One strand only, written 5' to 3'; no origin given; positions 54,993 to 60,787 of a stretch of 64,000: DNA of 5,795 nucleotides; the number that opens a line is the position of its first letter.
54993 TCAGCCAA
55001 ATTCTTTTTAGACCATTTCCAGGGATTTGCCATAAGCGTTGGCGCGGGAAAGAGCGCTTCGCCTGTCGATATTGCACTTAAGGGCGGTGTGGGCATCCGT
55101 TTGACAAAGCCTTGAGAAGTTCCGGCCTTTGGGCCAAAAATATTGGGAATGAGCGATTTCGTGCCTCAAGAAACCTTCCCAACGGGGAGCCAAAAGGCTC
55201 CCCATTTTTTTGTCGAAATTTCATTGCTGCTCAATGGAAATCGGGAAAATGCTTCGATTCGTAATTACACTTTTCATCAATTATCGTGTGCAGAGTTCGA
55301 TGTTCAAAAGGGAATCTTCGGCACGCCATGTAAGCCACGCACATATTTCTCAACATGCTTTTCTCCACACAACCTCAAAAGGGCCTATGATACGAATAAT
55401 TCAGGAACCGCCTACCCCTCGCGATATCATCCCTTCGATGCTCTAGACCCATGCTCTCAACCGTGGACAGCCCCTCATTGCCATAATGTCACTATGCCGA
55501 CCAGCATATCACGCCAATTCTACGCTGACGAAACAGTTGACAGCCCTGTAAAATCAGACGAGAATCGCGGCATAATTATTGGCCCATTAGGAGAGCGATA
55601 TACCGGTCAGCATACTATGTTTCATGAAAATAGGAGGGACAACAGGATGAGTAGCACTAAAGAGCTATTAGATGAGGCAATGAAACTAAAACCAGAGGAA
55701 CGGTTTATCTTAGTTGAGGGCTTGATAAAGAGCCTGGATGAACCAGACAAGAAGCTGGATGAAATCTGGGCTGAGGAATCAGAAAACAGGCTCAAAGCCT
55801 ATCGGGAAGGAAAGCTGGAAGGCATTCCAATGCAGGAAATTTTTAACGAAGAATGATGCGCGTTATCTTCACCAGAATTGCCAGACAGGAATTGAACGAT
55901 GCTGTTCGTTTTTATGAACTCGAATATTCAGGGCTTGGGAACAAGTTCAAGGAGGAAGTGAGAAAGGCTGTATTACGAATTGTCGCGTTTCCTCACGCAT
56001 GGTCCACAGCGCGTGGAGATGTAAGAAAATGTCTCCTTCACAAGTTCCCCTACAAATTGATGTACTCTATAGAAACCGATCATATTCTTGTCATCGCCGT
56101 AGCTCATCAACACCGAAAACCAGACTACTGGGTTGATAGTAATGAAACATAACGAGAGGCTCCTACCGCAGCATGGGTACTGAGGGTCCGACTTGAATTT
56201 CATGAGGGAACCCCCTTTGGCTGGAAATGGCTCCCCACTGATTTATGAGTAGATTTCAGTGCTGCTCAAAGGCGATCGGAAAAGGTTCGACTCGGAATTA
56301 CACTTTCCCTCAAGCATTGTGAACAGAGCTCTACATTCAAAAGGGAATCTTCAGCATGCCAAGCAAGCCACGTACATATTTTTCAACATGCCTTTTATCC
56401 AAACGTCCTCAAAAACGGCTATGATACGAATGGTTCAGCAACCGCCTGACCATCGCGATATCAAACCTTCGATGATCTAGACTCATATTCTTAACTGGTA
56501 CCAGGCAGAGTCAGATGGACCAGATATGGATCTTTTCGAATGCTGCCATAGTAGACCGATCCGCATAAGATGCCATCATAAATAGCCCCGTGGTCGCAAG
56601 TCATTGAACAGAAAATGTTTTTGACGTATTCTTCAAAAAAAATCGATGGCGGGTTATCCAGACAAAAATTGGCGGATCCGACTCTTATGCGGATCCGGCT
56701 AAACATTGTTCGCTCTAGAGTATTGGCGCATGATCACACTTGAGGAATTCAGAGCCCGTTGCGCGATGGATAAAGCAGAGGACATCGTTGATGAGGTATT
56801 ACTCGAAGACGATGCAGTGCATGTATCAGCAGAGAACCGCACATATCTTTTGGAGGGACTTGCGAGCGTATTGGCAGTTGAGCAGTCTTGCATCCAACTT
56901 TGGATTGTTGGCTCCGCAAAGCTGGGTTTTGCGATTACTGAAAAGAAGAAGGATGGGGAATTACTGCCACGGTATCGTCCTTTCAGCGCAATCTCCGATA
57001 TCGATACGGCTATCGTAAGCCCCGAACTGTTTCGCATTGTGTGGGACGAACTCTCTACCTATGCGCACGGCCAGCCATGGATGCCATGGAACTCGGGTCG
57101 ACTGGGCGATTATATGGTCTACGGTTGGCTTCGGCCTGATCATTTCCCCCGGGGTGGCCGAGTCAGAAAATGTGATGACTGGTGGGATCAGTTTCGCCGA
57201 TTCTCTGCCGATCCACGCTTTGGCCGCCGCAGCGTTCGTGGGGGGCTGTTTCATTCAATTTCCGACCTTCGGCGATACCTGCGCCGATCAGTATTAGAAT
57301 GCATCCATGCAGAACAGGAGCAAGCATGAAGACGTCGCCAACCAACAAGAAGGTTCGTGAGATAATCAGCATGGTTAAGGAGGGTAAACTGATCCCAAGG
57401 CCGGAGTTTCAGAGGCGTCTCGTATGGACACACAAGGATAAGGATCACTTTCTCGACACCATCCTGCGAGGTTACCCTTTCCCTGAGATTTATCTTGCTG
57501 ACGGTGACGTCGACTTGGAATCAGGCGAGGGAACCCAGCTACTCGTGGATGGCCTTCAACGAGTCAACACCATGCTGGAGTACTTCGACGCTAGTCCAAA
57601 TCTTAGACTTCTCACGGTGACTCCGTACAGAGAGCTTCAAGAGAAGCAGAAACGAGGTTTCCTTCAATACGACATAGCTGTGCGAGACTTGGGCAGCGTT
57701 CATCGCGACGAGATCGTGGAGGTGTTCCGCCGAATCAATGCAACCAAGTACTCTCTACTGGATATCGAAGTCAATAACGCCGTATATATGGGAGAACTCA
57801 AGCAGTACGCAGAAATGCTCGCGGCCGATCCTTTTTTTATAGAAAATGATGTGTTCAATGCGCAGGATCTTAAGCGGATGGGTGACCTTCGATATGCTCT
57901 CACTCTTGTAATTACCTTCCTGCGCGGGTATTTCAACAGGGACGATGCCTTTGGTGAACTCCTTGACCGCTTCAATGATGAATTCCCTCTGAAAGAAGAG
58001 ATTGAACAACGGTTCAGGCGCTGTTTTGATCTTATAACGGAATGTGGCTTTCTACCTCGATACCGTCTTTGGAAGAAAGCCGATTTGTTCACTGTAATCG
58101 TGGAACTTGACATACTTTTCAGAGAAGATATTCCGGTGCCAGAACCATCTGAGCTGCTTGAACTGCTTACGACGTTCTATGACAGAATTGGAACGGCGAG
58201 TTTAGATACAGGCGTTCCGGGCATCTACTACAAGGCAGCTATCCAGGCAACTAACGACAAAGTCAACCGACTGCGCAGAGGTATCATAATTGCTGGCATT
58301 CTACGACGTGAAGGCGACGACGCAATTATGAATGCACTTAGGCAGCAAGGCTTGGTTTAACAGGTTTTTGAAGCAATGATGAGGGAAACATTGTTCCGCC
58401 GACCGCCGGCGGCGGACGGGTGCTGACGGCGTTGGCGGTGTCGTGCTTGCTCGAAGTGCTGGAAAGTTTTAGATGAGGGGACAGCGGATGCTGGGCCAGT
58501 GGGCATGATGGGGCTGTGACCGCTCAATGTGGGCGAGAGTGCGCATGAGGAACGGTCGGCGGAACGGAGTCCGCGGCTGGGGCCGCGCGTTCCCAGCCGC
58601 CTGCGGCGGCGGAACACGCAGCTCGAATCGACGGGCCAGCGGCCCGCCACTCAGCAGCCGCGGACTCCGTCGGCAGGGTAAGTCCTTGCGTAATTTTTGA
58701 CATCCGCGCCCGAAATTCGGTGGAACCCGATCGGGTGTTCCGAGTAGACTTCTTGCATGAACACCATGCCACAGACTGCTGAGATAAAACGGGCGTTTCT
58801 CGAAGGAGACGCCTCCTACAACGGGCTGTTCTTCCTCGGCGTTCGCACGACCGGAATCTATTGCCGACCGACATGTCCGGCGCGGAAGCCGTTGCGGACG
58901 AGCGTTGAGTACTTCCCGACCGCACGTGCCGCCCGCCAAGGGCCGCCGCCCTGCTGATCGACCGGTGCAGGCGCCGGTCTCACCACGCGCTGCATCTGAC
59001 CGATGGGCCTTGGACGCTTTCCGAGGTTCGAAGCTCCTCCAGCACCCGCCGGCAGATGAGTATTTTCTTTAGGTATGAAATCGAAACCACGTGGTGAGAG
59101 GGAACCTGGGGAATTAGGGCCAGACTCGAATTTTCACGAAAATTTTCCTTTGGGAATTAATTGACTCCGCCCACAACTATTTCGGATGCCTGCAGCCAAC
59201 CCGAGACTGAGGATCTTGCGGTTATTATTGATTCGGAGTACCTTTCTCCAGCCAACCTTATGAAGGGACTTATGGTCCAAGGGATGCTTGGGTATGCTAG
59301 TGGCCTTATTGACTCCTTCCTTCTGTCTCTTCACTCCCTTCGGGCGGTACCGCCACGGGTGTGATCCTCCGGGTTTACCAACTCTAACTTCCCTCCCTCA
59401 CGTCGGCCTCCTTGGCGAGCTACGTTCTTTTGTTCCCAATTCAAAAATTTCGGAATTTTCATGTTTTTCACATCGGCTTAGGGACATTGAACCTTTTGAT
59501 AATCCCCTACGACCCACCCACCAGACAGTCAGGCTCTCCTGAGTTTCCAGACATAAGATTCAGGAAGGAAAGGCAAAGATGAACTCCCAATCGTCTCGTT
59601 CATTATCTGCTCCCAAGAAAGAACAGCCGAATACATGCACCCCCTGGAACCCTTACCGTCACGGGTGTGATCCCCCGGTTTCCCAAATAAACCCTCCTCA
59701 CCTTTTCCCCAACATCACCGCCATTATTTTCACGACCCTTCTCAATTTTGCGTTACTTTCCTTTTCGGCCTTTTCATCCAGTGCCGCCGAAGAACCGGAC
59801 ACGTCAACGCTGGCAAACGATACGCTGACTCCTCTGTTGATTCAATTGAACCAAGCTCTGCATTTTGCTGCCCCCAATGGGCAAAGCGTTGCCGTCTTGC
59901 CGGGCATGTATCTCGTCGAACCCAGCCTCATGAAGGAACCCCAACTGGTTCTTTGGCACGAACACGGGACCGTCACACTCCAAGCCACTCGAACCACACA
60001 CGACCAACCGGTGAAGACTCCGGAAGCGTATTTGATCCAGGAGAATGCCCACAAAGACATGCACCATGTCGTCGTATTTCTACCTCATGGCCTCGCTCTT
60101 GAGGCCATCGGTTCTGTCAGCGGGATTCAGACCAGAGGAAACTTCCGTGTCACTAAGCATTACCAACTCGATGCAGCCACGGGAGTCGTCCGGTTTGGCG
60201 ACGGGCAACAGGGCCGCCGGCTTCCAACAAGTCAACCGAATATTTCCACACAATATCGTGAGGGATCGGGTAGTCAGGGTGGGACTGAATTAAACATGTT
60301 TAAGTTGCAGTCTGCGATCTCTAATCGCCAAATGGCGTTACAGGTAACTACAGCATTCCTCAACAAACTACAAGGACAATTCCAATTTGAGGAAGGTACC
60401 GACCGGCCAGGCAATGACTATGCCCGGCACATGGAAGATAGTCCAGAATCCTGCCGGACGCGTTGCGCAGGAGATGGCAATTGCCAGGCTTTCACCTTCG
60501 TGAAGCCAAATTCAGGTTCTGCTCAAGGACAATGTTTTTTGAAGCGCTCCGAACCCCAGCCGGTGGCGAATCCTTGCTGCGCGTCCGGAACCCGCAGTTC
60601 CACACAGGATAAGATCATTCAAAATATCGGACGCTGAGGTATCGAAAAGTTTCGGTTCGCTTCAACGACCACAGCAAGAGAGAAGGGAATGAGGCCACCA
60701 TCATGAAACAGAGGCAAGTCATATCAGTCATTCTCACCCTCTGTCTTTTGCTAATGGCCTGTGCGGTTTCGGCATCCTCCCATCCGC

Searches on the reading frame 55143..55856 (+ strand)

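Call 41: search_protein_families(library=pfam, proteins=[window:55143-55856:+], max_evalue=0.001)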
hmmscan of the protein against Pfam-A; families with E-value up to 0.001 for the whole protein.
window:55143-55856:+ (237 aa): 1 family
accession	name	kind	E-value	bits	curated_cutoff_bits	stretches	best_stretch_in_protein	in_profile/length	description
PF09720.15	Unstab_antitox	-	2.6e-14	53.4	23.3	1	181-232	1-53/54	Putative addiction module component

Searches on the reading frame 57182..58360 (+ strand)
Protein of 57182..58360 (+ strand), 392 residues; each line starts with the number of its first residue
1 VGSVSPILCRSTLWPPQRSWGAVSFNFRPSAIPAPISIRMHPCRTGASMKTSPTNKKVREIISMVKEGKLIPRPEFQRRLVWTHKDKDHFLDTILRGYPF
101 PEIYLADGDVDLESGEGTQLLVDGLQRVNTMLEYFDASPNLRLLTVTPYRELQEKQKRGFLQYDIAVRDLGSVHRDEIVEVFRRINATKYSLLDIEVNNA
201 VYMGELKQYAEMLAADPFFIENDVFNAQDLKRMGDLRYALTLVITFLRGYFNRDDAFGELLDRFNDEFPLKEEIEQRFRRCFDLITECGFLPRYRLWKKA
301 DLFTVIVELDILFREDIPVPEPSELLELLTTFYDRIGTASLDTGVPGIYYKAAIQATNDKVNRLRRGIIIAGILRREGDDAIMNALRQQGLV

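Call 41: search_protein_families(library=pfam, proteins=[window:57182-58360:+], max_evalue=0.001)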
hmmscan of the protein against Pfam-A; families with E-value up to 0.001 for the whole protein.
window:57182-58360:+ (392 aa): 1 family
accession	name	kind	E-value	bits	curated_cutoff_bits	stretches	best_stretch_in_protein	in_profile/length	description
PF03235.19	GmrSD_N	-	4e-18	66.7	33.2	1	60-199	3-195/199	GmrSD restriction endonuclease, N-terminal domain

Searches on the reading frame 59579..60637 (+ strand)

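Call 41: search_protein_families(library=pfam, proteins=[window:59579-60637:+], max_evalue=0.001)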
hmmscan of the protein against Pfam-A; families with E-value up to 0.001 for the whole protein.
window:59579-60637:+ (352 aa): 2 families
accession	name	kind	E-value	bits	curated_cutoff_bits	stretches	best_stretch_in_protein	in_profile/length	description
PF14295.12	PAN_4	-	6.4e-13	49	27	1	274-322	1-51/51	PAN domain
PF00024.32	PAN_1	-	6.9e-05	23.1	21.4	1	287-328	22-58/76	PAN domain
